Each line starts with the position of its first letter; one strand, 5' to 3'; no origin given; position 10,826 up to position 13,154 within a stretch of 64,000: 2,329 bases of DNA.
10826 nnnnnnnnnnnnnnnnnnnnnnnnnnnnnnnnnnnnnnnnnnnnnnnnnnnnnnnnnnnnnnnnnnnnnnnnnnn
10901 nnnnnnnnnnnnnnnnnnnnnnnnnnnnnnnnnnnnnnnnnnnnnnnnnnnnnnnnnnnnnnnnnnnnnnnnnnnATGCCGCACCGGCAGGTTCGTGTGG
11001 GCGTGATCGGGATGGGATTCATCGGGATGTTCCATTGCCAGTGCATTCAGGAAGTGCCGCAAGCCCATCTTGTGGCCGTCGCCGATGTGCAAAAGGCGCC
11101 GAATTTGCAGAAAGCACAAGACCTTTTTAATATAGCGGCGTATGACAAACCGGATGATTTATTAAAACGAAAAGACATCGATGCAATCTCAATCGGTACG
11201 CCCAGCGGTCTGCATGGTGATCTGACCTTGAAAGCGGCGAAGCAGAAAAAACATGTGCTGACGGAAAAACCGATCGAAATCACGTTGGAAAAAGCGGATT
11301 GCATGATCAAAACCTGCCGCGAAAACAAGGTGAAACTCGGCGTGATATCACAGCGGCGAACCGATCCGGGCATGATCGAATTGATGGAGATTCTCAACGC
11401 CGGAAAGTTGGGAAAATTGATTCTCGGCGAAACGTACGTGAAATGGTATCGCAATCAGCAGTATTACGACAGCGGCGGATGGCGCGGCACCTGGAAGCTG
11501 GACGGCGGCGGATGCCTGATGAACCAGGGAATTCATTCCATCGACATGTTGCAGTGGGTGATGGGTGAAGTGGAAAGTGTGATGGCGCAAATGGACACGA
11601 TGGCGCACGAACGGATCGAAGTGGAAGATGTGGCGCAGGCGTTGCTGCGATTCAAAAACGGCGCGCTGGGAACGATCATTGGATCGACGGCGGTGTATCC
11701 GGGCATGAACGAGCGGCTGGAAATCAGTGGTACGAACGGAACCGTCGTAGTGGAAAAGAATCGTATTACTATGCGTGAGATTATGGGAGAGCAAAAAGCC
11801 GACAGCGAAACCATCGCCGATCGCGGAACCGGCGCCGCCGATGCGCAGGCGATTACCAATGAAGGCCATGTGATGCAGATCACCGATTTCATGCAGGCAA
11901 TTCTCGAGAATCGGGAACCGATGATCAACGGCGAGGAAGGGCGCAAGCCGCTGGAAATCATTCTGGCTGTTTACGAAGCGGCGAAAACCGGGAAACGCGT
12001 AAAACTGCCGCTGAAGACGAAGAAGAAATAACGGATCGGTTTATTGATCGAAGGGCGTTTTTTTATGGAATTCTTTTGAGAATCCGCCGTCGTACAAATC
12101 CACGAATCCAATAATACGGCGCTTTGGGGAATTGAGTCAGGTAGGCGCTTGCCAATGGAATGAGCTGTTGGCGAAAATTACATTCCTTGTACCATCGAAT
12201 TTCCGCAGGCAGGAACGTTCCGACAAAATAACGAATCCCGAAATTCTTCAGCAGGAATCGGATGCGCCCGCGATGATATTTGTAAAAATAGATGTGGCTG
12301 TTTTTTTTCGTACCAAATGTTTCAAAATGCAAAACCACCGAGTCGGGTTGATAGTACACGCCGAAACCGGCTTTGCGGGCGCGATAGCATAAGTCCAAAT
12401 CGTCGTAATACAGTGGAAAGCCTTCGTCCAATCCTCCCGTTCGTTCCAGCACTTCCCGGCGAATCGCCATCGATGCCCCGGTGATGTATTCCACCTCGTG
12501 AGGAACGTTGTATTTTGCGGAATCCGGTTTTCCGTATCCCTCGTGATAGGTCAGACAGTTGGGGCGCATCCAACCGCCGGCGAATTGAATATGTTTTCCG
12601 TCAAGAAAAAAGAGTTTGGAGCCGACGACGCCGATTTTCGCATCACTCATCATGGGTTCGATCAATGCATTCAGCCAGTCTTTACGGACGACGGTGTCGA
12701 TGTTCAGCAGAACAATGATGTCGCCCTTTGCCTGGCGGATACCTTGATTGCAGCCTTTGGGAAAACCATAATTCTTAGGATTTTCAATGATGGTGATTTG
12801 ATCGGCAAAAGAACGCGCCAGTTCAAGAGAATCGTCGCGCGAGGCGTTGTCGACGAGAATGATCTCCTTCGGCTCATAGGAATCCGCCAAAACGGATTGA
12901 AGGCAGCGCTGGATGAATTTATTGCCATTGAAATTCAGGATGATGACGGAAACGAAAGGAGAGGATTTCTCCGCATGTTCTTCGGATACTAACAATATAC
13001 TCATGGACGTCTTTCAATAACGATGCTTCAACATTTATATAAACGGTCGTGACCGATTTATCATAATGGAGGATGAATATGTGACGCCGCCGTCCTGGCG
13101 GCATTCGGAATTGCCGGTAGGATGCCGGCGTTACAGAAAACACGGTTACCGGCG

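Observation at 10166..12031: Single-polypeptide fusion of a xylose-isomerase-like TIM barrel with a Gfo/Idh/MocA dehydrogenase, with related loci dispersed through the window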

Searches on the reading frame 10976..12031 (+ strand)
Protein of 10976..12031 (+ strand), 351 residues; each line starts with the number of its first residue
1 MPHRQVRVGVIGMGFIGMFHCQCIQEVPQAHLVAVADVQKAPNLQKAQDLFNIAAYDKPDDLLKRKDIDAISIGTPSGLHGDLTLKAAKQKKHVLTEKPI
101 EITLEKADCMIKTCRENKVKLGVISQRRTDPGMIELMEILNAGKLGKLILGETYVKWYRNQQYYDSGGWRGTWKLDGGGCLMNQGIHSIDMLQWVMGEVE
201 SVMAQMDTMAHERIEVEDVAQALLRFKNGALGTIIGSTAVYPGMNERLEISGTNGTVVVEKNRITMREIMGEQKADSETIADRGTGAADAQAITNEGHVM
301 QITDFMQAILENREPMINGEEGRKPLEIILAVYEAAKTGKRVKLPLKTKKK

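Call 43: search_solved_structures(query=window:10976-12031:+, max_evalue=1e-20, show_alignments=4)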
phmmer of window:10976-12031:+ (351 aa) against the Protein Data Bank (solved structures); distinct sequences matched with E-value up to 1e-20: 16.
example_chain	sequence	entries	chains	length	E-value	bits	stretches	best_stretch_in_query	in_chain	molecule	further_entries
3q2k_A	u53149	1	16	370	1.1e-52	182.4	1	3-346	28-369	oxidoreductase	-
3q2i_A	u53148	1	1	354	3.5e-50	174.1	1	3-346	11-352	dehydrogenase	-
3ezy_A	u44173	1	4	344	2.4e-33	118.8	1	6-343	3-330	Dehydrogenase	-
8tdi_L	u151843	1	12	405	1.1e-27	100.1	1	28-263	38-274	P2B11 Glucuronide-3-dehydrogenase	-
5a02_A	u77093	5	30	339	2.6e-26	95.6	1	54-344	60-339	ALDOSE-ALDOSE OXIDOREDUCTASE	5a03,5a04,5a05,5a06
3cea_A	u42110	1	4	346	1.9e-22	82.9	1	4-344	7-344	Myo-inositol 2-dehydrogenase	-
1evj_A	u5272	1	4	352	3.6e-22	82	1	47-343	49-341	GLUCOSE-FRUCTOSE OXIDOREDUCTASE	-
1ofg_A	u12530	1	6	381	4.1e-22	81.8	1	45-343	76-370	GLUCOSE-FRUCTOSE OXIDOREDUCTASE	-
1ryd_A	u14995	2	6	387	4.4e-22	81.7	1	45-343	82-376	glucose-fructose oxidoreductase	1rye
1h6a_A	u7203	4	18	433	6.2e-22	81.2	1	45-343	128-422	PRECURSOR FORM OF GLUCOSE-FRUCTOSE OXIDOREDUCTASE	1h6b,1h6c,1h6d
6jw6_A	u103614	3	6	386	2.5e-21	79.2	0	5-260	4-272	Dehydrogenase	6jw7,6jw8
4mkx_A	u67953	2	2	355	2.8e-21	79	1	2-338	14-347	Inositol dehydrogenase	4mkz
7wzd_A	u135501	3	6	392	3.4e-21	78.8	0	4-234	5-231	4,5-dihydroxyphthalate dehydrogenase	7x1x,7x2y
4n54_A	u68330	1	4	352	4.9e-21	78.3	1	4-338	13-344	Inositol dehydrogenase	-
6o15_A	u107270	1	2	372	5.2e-21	78.2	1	6-263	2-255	Uncharacterized oxidoreductase YjhC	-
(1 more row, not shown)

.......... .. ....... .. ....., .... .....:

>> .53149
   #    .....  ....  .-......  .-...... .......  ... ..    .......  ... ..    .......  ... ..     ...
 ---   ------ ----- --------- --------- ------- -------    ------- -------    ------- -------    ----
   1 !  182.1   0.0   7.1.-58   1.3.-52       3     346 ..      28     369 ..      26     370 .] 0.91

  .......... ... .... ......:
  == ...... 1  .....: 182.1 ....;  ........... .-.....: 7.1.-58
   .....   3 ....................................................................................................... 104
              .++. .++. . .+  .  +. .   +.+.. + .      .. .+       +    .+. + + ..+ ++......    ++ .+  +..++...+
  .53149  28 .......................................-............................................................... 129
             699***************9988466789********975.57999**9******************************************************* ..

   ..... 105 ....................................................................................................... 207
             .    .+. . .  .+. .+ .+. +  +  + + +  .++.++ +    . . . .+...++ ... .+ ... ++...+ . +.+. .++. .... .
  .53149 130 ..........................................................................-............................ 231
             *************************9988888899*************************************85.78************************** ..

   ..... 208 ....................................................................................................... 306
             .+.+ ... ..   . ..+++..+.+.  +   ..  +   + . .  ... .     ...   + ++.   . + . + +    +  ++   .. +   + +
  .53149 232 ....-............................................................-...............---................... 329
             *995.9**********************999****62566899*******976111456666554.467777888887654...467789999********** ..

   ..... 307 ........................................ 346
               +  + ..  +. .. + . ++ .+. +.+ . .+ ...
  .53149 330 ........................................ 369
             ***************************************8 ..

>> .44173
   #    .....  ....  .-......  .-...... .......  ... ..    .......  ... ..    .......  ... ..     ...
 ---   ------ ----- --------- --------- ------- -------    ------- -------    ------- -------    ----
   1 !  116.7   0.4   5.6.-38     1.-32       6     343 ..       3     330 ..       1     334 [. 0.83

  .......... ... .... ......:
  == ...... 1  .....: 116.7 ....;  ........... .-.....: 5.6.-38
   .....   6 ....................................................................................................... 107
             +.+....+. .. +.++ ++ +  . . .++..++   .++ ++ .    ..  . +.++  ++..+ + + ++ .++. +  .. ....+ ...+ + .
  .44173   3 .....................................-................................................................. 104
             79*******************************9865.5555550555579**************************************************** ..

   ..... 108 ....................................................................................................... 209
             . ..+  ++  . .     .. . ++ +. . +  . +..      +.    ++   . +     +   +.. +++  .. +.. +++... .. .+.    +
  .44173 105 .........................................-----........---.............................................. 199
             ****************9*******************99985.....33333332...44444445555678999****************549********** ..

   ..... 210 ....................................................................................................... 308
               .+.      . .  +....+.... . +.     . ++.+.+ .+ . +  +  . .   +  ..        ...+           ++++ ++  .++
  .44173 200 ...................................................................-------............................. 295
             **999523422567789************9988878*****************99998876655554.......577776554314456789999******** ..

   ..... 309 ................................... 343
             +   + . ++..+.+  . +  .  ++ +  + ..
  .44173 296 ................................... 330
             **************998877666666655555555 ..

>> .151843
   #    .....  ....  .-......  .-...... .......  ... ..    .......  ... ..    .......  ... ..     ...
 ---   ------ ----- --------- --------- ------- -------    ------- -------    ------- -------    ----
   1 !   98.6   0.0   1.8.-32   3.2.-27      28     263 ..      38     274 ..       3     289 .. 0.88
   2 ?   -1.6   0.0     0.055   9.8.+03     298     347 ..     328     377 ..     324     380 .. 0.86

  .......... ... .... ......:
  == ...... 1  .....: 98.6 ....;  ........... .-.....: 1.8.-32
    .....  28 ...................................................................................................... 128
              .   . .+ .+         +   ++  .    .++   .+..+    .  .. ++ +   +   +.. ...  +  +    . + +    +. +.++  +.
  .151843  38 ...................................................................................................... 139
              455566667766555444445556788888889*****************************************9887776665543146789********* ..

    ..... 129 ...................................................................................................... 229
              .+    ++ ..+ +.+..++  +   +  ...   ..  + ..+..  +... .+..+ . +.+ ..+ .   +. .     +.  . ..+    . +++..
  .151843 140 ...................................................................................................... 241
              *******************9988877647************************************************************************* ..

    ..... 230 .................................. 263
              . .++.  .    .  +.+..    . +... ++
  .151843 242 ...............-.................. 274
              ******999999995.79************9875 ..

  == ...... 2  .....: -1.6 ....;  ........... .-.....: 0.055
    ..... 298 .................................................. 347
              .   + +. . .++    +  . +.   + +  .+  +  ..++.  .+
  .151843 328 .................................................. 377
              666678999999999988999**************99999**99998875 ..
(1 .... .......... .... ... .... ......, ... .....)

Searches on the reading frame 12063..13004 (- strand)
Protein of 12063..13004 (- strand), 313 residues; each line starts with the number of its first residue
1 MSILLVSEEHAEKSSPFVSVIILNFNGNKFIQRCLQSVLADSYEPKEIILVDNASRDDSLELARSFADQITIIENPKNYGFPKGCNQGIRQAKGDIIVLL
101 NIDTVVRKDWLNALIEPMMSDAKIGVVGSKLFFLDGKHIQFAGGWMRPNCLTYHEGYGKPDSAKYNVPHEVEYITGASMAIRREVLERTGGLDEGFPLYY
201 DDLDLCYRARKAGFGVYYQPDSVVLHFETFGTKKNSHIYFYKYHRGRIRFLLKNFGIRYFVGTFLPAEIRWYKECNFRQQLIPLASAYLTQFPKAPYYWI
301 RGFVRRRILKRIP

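Call 6: search_protein_families(library=pfam, proteins=[window:12063-13004:-], max_evalue=0.001)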
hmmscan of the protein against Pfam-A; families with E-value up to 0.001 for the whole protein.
window:12063-13004:- (313 aa): 6 families
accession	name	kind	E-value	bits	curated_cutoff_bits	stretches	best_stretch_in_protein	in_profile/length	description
PF00535.33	Glycos_transf_2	-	6.8e-31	107.9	23.3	1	19-188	1-166/168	Glycosyl transferase family 2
PF13641.12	Glyco_tranf_2_3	-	8.1e-30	105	27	1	18-229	3-214/230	Glycosyltransferase like family 2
PF13506.12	Glyco_transf_21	-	2.8e-09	37.1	21.7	1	76-218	11-146/174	Glycosyl transferase family 21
PF10111.15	Glyco_tranf_2_2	-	3.7e-08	33.6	27.3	1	24-116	8-104/276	Glycosyltransferase like family 2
PF13632.12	Glyco_trans_2_3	-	4.1e-07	30.5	27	1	96-241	1-143/198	Glycosyl transferase family group 2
PF13712.12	Glyco_tranf_2_5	-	1.4e-05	25.4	27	1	59-228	21-191/210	Glycosyltransferase like family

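Call 7: search_protein_families(library=ncbifam, proteins=[window:12063-13004:-], max_evalue=0.001)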
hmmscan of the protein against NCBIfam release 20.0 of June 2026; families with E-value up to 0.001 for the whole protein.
window:12063-13004:- (313 aa): 24 families
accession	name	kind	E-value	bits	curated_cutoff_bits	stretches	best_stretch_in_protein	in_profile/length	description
TIGR03965.1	mycofact_glyco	equivalog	7.3e-28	97.7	280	1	11-226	69-280/467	mycofactocin biosynthesis glycosyltransferase MftF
TIGR03937.1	PgaC_IcaA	equivalog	7.6e-18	64.6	422.3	1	9-127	38-159/407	poly-beta-1,6-N-acetyl-D-glucosamine synthase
NF038299.1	EPS_HpsN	equivalog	2.5e-16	59.5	425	1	16-228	1-222/317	hormogonium polysaccharide biosynthesis glycosyltransferase HpsN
NF041875.1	EPS_EpsD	equivalog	2.3e-15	56.8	370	1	18-227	1-207/325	exopolysaccharide biosynthesis glycosyltransferase EpsD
TIGR01556.1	rhamnosyltran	subfamily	9.3e-15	54.6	200.55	1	45-233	21-205/281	rhamnosyltransferase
NF007482.0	PRK10073.1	equivalog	1.5e-14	53.8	423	1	13-117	3-109/334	glycosyltransferase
NF041394.1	GtaseAglG_Halo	equivalog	2.8e-14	53.1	440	1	18-226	3-215/304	glucosyl-dolichyl phosphate glucuronosyltransferase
TIGR04283.1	glyco_like_mftF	equivalog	8e-14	51.7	182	1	18-122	1-101/221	TIGR04283 family arsenosugar biosynthesis glycosyltransferase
NF047683.1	TeichurnBiosyTuaG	equivalog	3.4e-12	46.5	400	1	13-122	3-115/252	teichuronic acid biosynthesis protein TuaG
NF053739.1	GlytfEpsEBac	equivalog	7.4e-11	41.5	450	1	16-136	1-125/265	glycosyltransferase EpsE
NF050050.1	ProtGlycPglI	equivalog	1.1e-10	41.3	500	1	16-117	2-107/306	GalNAc(5)-diNAcBac-PP-undecaprenol beta-1,3-glucosyltransferase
TIGR04242.1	nodulat_NodC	equivalog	1.4e-10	40.7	550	1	9-129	41-166/395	chitooligosaccharide synthase NodC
NF045692.1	OglycostaseCruG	equivalog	1.8e-09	37.1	600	1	16-226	41-255/386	2'-O-glycosyltransferase CruG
NF038302.1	EPS_HpsE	equivalog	6e-09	35.3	300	1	18-131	3-124/307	hormogonium polysaccharide biosynthesis glycosyltransferase HpsE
TIGR03111.1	glyc2_xrt_Gpos1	hypoth_equivalog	6.8e-09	35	363.95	1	8-127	41-165/439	TIGR03111 family XrtG-associated glycosyltransferase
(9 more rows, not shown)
